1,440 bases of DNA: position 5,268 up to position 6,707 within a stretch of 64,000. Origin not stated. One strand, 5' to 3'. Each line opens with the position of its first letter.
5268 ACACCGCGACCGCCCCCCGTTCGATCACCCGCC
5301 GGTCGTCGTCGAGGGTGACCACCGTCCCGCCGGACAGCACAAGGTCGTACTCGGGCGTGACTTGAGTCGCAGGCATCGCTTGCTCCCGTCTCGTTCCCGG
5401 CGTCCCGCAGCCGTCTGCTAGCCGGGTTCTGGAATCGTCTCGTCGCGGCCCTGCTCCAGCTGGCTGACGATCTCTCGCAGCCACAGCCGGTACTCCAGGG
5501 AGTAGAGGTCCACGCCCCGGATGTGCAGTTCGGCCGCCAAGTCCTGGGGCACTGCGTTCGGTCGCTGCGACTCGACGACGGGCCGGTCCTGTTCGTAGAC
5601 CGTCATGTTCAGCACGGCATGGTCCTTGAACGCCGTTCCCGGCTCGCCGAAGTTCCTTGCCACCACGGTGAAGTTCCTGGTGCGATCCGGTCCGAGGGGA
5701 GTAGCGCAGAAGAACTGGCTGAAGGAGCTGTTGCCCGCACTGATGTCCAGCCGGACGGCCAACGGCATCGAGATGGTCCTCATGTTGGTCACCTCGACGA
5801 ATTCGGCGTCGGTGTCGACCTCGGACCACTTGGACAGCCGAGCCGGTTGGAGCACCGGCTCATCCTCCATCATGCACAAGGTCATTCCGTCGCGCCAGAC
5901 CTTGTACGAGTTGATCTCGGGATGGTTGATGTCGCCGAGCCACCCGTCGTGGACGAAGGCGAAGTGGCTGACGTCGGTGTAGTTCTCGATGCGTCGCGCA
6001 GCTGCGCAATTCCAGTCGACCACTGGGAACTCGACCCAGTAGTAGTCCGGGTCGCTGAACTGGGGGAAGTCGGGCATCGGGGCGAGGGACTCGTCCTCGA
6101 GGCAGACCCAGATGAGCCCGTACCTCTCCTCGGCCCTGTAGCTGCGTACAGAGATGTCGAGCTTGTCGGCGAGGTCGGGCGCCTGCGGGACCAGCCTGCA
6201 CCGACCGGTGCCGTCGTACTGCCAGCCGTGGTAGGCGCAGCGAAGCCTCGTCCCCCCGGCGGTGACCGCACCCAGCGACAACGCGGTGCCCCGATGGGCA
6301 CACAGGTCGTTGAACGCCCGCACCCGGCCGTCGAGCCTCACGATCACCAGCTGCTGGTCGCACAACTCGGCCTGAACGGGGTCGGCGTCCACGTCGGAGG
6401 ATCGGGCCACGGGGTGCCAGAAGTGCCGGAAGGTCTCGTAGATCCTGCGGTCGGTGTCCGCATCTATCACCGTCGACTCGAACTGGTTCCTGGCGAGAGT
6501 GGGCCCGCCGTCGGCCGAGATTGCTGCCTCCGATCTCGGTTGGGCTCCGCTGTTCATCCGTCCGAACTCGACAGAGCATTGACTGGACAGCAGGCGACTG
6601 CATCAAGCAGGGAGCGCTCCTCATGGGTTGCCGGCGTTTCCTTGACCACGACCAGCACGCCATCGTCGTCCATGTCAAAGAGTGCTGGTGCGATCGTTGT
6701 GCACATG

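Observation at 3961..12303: Three paralogous Rieske oxygenases with duplicated ferredoxin modules, a GcvT-like folate protein and a nucleobase-type deaminase: candidate oxidative demethylation pathway of unknown substrate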

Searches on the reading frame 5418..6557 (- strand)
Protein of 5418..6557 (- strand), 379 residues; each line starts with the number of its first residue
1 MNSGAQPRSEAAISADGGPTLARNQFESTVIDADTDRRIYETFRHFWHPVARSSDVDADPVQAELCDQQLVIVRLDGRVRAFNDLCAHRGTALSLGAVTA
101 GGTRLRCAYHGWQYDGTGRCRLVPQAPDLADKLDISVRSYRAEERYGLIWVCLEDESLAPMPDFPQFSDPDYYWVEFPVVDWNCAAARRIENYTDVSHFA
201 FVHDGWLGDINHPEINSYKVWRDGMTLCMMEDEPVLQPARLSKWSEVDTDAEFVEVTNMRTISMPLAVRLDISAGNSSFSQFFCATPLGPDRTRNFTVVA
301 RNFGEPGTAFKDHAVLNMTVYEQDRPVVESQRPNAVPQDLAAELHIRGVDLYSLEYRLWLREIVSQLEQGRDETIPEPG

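Call 6: search_protein_families(library=pfam, proteins=[window:5418-6557:-], max_evalue=0.01)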
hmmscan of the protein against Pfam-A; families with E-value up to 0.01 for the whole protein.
window:5418-6557:- (379 aa): 3 families
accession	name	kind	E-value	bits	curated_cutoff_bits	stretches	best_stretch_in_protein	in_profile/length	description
PF00355.32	Rieske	-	2e-22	79.4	20.3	1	47-129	2-84/88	Rieske [2Fe-2S] domain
PF19112.6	VanA_C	-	7.9e-20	72.2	23.5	1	182-364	1-191/193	Vanillate O-demethylase oxygenase C-terminal domain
PF08417.18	PaO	-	0.00094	19.7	27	1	277-332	21-79/89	Pheophorbide a oxygenase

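Call 7: search_protein_families(library=ncbifam, proteins=[window:5418-6557:-], max_evalue=0.01)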
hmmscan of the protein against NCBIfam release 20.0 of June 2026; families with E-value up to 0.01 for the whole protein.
window:5418-6557:- (379 aa): 8 families
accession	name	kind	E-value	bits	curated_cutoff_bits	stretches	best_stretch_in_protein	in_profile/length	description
NF052579.1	BetMthstMoxSdmAMthl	equivalog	3.7e-18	65.6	600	1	46-219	17-193/351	4beta-methylsterol monooxygenase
NF058607.1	GlBtMonoOxGbcA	equivalog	8.3e-09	34.4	670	1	61-158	72-170/420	glycine betaine monooxygenase oxygenase subunit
NF042946.1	3PPDioc_HcaE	equivalog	1.8e-06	27.2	830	1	59-126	53-120/450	3-phenylpropionate/cinnamic acid dioxygenase subunit alpha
NF041683.1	ant_diox_AndAb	equivalog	6.6e-06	26.3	150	1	47-110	2-64/100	anthranilate 1,2-dioxygenase ferredoxin subunit AndAb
TIGR03228.1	anthran_1_2_A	equivalog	1.4e-05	24.1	671.9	1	57-157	51-154/438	anthranilate 1,2-dioxygenase large subunit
NF041684.1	ant_diox_AndAc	equivalog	1.5e-05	23.8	750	1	17-125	19-127/418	anthranilate 1,2-dioxygenase large subunit AndAc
TIGR03229.1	benzo_1_2_benA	equivalog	0.00028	19.9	780.95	1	43-120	35-114/433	benzoate 1,2-dioxygenase large subunit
NF042948.2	3PPDioc_HcaC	equivalog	0.0057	16.9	150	0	57-113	14-69/105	3-phenylpropionate/cinnamic acid dioxygenase ferredoxin subunit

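Call 8: search_solved_structures(query=window:5418-6557:-, max_evalue=0.001)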
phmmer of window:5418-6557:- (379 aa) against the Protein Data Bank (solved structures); distinct sequences matched with E-value up to 0.001: 49.
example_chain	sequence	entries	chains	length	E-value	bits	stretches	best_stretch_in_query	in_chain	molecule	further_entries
6ick_A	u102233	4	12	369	7.5e-52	179.5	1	37-370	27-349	Methylxanthine N1-demethylase NdmA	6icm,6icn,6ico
6icp_A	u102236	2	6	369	1.5e-50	175.3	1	37-370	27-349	Methylxanthine N1-demethylase NdmA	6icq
6icl_A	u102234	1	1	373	1.7e-43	152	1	43-372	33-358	Methylxanthine N3-demethylase NdmB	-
6wn3_A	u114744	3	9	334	2e-37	132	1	46-362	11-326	SxtT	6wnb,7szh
6wnc_A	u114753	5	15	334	2.7e-37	131.6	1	46-363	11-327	SxtDIOX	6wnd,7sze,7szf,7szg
9ina_A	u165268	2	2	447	2.3e-18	69.3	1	26-204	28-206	Rieske (2Fe-2S) domain protein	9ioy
3gb4_A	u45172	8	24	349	8.2e-17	64.2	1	43-204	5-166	DdmC | Dicamba O-demethylase, oxygenase component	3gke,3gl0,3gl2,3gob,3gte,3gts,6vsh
7fhr_A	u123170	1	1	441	9.6e-15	57.4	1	43-209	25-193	Putative Phthalate 4,5-dioxygenase, subunit alpha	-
7qwt_A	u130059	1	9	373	4.2e-14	55.3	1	39-204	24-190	Rieske (2Fe-2S) domain protein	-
3gkq_A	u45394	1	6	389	6.9e-14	54.5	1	43-204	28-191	Terminal oxygenase component of carbazole 1,9a-dioxygenase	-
2zyl_A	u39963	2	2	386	7.6e-14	54.4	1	43-205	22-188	POSSIBLE OXIDOREDUCTASE | 3-ketosteroid-9-alpha-monooxygenase oxygenase subunit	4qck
7fjl_A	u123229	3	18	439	1.5e-12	50.2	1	38-204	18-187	Rieske (2Fe-2S) domain protein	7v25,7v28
4nb8_A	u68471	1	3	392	2.2e-12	49.6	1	43-203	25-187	Terminal oxygenase component of carbazole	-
1ww9_A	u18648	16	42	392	2.2e-12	49.6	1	43-203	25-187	terminal oxygenase component of carbazole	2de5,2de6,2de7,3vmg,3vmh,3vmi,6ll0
4nb9_A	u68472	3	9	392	2.2e-12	49.6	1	43-203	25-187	Terminal oxygenase component of carbazole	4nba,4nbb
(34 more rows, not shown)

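Call 24: find_related_loci(query=A1, collection=genome_contigs, flank=10000)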
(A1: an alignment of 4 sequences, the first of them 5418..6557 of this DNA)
Query A1 (379 aa) in genome_contigs; peptide patterns used: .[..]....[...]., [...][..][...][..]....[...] (x = any residue, [..] = any of these).
599 stretches matched a pattern (row limit reached: there are more); 586 encode a relative of the query (tblastn E <= 1e-3); the best 80 are kept; 80 distinct loci.
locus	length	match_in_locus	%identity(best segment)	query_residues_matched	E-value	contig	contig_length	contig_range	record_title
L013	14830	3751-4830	97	20-379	0e+0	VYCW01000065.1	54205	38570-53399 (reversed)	MAG: Acidimicrobiaceae bacterium isolate SB0675_bin_25 NODE_268_length_54205_cov_27.363158, whole genome shotgun sequenc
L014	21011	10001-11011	44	28-367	1e-97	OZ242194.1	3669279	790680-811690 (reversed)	MAG: Acidimicrobiales bacterium isolate b96ec2c2-7b30-4efb-902b-edc41798273b genome assembly, chromosome: 1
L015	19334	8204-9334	44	8-379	1e-104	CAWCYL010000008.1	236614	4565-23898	MAG: uncultured Alphaproteobacteria bacterium isolate MFD09603.bin.2.55 genome assembly, contig: contig_52990, whole gen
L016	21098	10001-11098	41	6-370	7e-82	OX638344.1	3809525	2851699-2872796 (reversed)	MAG: uncultured Acidimicrobiales bacterium isolate f043cee6-6750-45b5-b834-f9289512c0be genome assembly, chromosome: 1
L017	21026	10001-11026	41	23-367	1e-75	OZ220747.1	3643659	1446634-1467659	MAG: Acidimicrobiales bacterium isolate 24b51cff-2c1d-4890-b593-b7e190b4cd9e genome assembly, chromosome: 1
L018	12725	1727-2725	41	28-363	8e-75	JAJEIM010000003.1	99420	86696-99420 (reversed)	MAG: Acidimicrobiia bacterium isolate p16x65bins.30 k141_424579, whole genome shotgun sequence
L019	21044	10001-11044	48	19-367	7e-106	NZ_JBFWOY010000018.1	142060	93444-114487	MAG: Pseudonocardia sp. isolate CA_2019_TPBF_147 NODE_1127_length_142060_cov_9.844307_TPBF, whole genome shotgun sequenc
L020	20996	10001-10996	37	34-367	1e-65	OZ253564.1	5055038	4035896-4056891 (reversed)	MAG: Candidatus Spongiisociaceae bacterium isolate 3199cb9c-bc02-48ac-8040-05c45f89f65c genome assembly, chromosome: 1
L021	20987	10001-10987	37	40-367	4e-64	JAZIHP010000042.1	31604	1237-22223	MAG: Alphaproteobacteria bacterium isolate R2July2020-bin.35 R2July2020-bin.35_NODE_360_length_316044.094863, whole geno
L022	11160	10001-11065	41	6-363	5e-80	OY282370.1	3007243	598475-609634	MAG: uncultured Acidimicrobiia bacterium isolate 3d6cc9fa-110c-4048-9278-ecdec338fc6f genome assembly, chromosome: 1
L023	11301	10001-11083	39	4-365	3e-76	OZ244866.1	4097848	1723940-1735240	MAG: Candidatus Aldehydirespirator sp. isolate 5d9a7b39-b96f-476b-9b06-807c01473320 genome assembly, chromosome: 1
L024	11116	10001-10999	41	28-363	3e-74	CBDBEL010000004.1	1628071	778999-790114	MAG: Candidatus Aldehydirespirator sp. isolate 42010ebb-ea2b-4a2b-9d13-79554d05c50f genome assembly, contig: contig_4, w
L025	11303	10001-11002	40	28-364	5e-72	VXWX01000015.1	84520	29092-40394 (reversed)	MAG: Acidimicrobiaceae bacterium isolate SB0668_bin_28 NODE_127_length_84520_cov_120.856236, whole genome shotgun sequen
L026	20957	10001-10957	34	39-370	2e-61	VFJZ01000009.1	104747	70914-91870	MAG: Actinomycetota bacterium isolate Bin_62_12 c_000001156997, whole genome shotgun sequence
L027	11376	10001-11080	39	4-364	6e-74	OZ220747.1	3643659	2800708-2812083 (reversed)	MAG: Acidimicrobiales bacterium isolate 24b51cff-2c1d-4890-b593-b7e190b4cd9e genome assembly, chromosome: 1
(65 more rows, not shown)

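Call 26: search_solved_structures(query=A1, max_evalue=1e-8, show_alignments=5)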
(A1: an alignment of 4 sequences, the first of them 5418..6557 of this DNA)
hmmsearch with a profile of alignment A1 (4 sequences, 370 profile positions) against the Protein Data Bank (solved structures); distinct sequences matched with E-value up to 1e-8: 39.
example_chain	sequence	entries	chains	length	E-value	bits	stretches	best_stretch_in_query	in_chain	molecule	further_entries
6ick_A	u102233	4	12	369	6.7e-69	235.7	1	30-362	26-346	Methylxanthine N1-demethylase NdmA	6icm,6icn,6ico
6icp_A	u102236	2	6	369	1.4e-68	234.6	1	30-362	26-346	Methylxanthine N1-demethylase NdmA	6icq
6icl_A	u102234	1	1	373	1.2e-66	228.2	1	37-360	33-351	Methylxanthine N3-demethylase NdmB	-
6wnc_A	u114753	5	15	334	8.1e-55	189.4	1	41-360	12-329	SxtDIOX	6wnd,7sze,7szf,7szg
6wn3_A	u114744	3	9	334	3.6e-54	187.2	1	39-360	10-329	SxtT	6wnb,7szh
1ww9_A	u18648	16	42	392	1.1e-23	86.9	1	37-205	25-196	terminal oxygenase component of carbazole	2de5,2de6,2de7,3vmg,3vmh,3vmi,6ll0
4nb9_A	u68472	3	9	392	1.1e-23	86.9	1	37-205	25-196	Terminal oxygenase component of carbazole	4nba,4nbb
4nbc_A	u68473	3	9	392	1.1e-23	86.9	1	37-205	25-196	Terminal oxygenase component of carbazole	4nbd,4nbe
4nb8_A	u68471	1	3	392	1.1e-23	86.9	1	37-205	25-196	Terminal oxygenase component of carbazole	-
4nbg_A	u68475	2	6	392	1.1e-23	86.9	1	37-205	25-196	Terminal oxygenase component of carbazole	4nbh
4nbf_A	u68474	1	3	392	1.1e-23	86.9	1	37-205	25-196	Terminal oxygenase component of carbazole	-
9ina_A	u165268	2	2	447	6.6e-23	84.4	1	25-197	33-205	Rieske (2Fe-2S) domain protein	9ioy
3gkq_A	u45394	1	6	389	1.9e-22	82.8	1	37-198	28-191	Terminal oxygenase component of carbazole 1,9a-dioxygenase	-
7fhr_A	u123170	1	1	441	8.4e-22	80.7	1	36-198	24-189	Putative Phthalate 4,5-dioxygenase, subunit alpha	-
7qwt_A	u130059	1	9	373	9e-21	77.3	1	34-362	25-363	Rieske (2Fe-2S) domain protein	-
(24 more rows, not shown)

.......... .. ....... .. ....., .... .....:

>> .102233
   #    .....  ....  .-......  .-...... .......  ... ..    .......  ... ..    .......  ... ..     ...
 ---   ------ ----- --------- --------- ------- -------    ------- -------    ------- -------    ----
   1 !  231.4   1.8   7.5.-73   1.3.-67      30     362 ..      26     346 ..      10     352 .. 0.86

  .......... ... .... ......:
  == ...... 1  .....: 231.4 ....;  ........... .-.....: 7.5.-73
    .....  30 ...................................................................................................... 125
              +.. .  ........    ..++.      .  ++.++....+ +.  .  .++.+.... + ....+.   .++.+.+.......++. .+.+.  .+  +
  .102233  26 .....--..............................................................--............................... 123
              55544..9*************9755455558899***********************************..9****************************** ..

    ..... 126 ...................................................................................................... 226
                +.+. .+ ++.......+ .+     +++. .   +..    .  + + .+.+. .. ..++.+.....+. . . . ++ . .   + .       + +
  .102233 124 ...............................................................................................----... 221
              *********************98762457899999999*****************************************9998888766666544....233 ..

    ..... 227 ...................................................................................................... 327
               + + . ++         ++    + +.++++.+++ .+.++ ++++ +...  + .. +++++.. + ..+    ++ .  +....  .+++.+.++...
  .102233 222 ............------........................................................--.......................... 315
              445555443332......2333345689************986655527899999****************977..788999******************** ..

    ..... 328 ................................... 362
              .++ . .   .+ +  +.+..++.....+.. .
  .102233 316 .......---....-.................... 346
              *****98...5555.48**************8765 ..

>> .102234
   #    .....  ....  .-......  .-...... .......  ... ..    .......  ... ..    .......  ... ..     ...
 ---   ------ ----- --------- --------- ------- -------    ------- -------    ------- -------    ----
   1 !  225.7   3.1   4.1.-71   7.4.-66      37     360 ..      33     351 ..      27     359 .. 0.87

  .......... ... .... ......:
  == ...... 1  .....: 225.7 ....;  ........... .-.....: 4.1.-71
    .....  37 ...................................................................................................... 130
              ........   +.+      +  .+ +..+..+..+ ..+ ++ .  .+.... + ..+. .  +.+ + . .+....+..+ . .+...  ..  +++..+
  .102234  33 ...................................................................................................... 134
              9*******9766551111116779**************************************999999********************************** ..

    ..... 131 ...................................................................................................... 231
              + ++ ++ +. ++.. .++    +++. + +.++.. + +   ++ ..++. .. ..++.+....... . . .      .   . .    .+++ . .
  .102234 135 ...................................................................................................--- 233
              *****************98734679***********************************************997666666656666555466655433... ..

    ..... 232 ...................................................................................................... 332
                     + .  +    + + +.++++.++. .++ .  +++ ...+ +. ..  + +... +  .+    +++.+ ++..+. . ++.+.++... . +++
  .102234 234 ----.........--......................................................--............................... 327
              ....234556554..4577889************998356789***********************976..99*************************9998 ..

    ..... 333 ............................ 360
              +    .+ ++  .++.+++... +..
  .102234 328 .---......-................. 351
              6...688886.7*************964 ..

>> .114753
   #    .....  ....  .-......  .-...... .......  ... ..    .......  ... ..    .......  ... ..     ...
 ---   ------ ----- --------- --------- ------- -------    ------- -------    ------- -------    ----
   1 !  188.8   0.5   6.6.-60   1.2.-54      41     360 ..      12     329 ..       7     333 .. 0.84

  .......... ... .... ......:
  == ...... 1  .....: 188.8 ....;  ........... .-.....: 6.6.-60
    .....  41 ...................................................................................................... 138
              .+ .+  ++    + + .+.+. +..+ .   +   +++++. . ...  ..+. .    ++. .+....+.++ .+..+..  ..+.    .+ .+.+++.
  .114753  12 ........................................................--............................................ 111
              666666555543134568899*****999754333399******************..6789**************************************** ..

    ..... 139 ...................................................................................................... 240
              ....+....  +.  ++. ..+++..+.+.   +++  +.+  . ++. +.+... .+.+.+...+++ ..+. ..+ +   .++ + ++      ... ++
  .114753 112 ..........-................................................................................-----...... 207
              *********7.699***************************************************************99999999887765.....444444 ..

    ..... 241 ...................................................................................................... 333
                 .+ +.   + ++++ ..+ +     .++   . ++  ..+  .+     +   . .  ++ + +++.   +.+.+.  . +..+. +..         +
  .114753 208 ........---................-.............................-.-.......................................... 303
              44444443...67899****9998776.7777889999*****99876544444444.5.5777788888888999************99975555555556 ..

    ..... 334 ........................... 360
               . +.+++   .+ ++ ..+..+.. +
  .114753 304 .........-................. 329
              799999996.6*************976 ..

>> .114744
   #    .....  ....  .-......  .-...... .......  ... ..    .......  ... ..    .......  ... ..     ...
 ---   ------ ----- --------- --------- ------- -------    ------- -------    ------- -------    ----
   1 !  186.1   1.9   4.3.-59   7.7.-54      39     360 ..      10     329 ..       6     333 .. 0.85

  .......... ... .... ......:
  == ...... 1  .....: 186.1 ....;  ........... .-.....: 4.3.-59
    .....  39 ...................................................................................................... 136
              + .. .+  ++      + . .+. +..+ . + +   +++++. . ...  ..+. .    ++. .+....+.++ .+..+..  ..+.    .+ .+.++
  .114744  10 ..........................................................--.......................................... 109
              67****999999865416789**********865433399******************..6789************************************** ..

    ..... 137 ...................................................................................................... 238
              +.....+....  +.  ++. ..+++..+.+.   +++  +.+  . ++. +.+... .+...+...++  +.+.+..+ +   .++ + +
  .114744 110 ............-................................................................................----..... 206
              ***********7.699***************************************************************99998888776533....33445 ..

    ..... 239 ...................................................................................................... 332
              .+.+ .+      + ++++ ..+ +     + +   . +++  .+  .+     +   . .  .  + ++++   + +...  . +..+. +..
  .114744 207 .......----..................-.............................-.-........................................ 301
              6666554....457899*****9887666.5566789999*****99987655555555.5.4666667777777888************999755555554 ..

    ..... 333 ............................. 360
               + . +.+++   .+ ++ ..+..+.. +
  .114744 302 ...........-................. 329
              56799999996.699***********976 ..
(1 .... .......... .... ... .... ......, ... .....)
